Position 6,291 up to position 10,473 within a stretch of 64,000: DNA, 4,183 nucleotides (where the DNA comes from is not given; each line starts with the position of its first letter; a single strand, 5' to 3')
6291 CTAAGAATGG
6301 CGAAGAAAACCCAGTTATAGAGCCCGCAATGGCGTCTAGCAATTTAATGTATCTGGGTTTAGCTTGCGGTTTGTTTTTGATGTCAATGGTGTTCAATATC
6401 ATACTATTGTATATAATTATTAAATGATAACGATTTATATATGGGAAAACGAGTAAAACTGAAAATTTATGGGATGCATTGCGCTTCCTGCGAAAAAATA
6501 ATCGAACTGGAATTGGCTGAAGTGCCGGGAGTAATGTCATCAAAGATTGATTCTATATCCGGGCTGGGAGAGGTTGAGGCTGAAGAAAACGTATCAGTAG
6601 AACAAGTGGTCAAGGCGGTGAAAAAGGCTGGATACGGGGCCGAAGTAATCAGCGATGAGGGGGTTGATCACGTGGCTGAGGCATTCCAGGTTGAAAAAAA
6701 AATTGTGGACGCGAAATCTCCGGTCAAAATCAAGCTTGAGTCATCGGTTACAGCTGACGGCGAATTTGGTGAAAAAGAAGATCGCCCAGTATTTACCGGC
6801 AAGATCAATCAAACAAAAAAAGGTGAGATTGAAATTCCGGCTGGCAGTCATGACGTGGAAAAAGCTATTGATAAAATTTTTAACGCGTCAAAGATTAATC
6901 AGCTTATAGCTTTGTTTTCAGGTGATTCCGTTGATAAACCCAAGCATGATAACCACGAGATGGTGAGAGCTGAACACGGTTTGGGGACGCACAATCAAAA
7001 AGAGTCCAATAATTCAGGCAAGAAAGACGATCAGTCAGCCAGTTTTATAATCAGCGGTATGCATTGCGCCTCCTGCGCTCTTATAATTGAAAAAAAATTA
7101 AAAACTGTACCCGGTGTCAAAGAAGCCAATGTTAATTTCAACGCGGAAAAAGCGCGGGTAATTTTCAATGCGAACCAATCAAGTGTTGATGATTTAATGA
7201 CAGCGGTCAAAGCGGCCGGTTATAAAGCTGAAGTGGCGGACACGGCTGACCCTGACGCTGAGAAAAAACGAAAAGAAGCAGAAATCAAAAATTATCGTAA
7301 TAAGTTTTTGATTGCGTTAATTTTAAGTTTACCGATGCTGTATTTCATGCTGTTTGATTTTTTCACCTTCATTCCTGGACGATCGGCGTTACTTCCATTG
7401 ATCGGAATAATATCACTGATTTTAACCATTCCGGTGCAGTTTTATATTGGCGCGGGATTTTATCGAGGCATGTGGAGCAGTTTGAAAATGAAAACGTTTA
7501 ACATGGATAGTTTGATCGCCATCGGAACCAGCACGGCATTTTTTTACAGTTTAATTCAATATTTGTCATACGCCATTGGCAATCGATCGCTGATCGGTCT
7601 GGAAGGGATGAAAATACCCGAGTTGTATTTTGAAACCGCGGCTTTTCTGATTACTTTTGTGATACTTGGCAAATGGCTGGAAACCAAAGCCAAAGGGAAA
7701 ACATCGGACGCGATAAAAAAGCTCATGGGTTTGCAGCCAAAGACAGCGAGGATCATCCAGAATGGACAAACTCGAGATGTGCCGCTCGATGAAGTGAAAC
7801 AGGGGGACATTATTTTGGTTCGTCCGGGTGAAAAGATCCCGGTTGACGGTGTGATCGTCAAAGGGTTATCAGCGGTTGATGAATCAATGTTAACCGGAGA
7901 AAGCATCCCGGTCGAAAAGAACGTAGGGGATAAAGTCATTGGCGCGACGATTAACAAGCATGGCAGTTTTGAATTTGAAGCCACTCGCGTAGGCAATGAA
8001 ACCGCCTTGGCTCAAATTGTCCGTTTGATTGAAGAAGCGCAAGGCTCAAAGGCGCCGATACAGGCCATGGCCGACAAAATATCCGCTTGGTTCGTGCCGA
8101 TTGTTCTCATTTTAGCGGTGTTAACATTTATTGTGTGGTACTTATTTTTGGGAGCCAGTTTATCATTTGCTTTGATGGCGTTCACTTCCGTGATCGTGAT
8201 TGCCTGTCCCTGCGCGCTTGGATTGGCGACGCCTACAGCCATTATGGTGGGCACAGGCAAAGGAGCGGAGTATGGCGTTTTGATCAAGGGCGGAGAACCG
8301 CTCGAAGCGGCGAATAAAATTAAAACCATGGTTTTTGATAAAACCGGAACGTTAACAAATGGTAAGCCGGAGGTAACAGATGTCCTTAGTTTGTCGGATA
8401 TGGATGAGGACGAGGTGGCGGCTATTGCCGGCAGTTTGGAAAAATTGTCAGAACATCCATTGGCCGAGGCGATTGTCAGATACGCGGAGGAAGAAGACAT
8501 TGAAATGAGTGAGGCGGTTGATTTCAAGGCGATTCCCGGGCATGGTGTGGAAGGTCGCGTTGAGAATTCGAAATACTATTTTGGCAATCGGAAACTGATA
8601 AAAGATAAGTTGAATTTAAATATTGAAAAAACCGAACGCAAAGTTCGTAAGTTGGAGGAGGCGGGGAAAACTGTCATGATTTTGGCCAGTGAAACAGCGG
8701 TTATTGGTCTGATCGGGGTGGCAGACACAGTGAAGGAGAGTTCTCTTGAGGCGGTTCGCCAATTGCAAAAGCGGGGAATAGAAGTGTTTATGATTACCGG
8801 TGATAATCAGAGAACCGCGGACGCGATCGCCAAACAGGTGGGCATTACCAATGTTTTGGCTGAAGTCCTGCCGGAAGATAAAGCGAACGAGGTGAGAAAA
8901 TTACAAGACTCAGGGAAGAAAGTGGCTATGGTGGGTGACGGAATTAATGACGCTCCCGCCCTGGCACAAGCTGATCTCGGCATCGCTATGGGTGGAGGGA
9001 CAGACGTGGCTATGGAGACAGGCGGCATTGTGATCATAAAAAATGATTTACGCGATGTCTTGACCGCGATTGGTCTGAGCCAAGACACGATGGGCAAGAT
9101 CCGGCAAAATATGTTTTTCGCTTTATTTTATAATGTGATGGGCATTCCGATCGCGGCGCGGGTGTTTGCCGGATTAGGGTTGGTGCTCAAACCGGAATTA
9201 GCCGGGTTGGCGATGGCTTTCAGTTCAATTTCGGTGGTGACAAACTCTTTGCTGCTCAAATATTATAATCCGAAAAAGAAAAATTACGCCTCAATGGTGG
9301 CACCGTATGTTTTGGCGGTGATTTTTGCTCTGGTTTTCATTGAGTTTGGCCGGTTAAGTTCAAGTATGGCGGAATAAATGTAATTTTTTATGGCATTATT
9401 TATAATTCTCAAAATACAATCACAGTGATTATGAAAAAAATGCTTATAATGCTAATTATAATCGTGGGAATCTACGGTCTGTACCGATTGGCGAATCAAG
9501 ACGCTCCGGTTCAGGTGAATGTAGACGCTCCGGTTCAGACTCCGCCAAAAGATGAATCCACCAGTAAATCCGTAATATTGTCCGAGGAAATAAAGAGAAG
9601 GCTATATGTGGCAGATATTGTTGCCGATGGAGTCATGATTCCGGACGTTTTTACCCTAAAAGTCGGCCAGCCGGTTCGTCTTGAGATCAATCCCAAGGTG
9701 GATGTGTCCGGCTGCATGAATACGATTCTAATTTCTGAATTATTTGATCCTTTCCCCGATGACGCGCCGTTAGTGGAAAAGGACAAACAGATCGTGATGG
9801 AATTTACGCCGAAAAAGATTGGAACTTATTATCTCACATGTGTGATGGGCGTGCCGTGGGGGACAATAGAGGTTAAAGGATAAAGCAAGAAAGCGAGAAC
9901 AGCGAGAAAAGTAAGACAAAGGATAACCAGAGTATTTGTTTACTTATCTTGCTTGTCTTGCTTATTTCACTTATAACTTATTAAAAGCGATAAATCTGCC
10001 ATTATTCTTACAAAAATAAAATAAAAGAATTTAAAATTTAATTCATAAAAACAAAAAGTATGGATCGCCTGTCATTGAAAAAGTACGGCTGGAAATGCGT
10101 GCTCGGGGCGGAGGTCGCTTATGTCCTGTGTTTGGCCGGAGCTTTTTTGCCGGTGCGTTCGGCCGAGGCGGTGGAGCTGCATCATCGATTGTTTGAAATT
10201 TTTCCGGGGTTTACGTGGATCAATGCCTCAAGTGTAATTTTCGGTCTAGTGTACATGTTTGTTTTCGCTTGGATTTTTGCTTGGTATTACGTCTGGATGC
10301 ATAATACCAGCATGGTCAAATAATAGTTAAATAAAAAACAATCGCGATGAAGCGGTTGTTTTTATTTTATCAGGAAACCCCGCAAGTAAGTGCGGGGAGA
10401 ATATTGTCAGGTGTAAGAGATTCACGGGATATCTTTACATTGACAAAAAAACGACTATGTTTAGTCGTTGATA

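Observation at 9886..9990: REPIN-like inverted-repeat element family (copies at 9886-9990, 53170-53240, 54054-54180), two of them abutting tRNA genes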

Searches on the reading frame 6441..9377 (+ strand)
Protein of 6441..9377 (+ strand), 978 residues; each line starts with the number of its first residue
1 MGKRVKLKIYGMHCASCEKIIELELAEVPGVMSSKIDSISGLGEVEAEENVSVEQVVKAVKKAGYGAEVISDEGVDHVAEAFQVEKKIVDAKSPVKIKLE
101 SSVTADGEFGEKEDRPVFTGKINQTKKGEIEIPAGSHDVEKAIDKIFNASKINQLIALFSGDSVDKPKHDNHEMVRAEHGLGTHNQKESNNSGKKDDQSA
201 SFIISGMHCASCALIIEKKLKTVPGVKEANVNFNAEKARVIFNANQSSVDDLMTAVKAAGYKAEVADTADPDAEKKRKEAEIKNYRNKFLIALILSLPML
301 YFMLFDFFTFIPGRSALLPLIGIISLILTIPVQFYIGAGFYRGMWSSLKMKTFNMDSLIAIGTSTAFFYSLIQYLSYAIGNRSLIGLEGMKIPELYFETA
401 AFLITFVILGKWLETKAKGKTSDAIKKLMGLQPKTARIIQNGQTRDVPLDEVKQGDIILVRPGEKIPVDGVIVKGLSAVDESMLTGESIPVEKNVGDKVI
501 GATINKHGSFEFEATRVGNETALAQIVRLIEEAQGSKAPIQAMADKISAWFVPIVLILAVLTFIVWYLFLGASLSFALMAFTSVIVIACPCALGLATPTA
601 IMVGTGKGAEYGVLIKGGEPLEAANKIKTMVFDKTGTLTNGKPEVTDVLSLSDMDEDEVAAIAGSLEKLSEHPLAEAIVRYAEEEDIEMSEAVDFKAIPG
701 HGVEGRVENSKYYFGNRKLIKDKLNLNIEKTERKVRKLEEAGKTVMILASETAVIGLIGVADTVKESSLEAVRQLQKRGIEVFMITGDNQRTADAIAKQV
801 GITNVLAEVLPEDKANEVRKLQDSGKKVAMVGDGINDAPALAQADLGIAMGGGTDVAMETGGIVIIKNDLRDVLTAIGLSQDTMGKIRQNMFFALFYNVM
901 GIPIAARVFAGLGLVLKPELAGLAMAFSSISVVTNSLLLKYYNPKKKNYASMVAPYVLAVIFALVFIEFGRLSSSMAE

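Call 12: search_protein_families(library=pfam, proteins=[window:6441-9377:+], max_evalue=0.01)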
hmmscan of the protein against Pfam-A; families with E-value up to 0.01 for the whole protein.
window:6441-9377:+ (978 aa): 7 families
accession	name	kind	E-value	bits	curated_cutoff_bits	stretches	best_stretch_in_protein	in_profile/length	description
PF00122.25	E1-E2_ATPase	-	4e-62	209.4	28.1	1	431-609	2-179/181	E1-E2 ATPase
PF00702.32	Hydrolase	-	2.7e-40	139.3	26.4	1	627-845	1-191/191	haloacid dehalogenase-like hydrolase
PF00403.32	HMA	-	6.1e-24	84.6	24.8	2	202-262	2-62/62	Heavy-metal-associated domain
PF08282.18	Hydrolase_3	-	2.3e-06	28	20.9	1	823-869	201-247/255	haloacid dehalogenase-like hydrolase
PF12710.13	HAD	-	0.00018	22.4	27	1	765-841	87-188/189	haloacid dehalogenase-like hydrolase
PF19803.4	DUF6286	-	0.0012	19.8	35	0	204-259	32-87/108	Family of unknown function (DUF6286)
PF13344.12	Hydrolase_6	-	0.0013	19.1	27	0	763-800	14-51/101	Haloacid dehalogenase-like hydrolase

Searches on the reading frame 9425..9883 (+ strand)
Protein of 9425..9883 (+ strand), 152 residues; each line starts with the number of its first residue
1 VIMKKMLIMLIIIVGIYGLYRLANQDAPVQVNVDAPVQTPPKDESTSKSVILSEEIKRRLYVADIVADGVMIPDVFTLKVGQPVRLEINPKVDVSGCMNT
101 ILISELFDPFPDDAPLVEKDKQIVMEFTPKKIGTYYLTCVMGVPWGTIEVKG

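Call 12: search_protein_families(library=pfam, proteins=[window:9425-9883:+], max_evalue=0.01)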
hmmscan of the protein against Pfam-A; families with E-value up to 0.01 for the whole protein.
window:9425-9883:+ (152 aa): 1 family
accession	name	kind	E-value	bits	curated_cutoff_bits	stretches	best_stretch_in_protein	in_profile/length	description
PF13473.12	Cupredoxin_1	-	0.00036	21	27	1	66-142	27-95/104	Cupredoxin-like domain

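Call 59: find_homologous_proteins(query=window:9425-9883:+, max_evalue=0.00001)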
Query window:9425-9883:+ (152 aa): 4 proteins with E <= 0.00001 among 26 candidates.
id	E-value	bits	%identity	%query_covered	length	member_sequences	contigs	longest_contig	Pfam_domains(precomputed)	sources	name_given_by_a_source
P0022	1.5e-88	312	100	95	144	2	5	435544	-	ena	-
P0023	8.2e-23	99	41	97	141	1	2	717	-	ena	-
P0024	6.9e-16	76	56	52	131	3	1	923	PF13473.13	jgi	jgi:plastocyanin domain-containing protein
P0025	2.4e-13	68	40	77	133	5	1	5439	PF13473.13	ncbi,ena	-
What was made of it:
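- On MITE: No orthologous locus was available for copy A (call 59).
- Tried and rejected: Empty site for copy A. The flanking 152-aa protein has no close orthologue on a usable contig (call 59).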

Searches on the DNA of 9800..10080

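Call 57: search_rna_families(source=window, start=9800, end=10080, threshold=evalue, max_evalue=5)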
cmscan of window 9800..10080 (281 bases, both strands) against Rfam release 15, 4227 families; matches with E-value up to 5: 6.
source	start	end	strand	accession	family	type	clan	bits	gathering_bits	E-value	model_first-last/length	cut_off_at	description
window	9884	9974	+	RF02436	SpF43_sRNA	Gene; sRNA;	-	19.2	70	0.2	1-99/99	no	Streptococcus sRNA SpF43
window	9885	9974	+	RF00834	mir-268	Gene; miRNA;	-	18.6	47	0.75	1-89/89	no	mir-268 microRNA precursor family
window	9890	9973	-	RF03629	mir-641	Gene; miRNA;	-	18.1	100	0.61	1-98/98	no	mir-641 microRNA precursor family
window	9867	9983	+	RF01911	MIR2118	Gene; miRNA;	-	13.6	85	3.5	1-170/170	no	MIR2118 microRNA precursor family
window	9871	9971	+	RF00908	MIR529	Gene; miRNA;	-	13.3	75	2.8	1-131/131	no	MIR529 microRNA precursor family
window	10028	10080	-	RF00459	MPMV_package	Cis-reg;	-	11.2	54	3.1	227-279/279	5'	Mason-Pfizer monkey virus packaging signal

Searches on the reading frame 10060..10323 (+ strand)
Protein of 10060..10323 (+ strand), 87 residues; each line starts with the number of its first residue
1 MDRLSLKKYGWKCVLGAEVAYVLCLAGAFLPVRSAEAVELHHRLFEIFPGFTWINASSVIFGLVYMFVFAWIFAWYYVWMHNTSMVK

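Call 12: search_protein_families(library=pfam, proteins=[window:10060-10323:+], max_evalue=0.01)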
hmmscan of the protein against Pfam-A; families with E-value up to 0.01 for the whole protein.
window:10060-10323:+ (87 aa): 1 family
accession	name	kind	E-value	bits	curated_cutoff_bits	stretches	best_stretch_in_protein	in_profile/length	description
PF18926.5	DUF5676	-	0.0015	19.8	27.6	1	7-83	3-81/82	2TM family of unknown function (DUF5676)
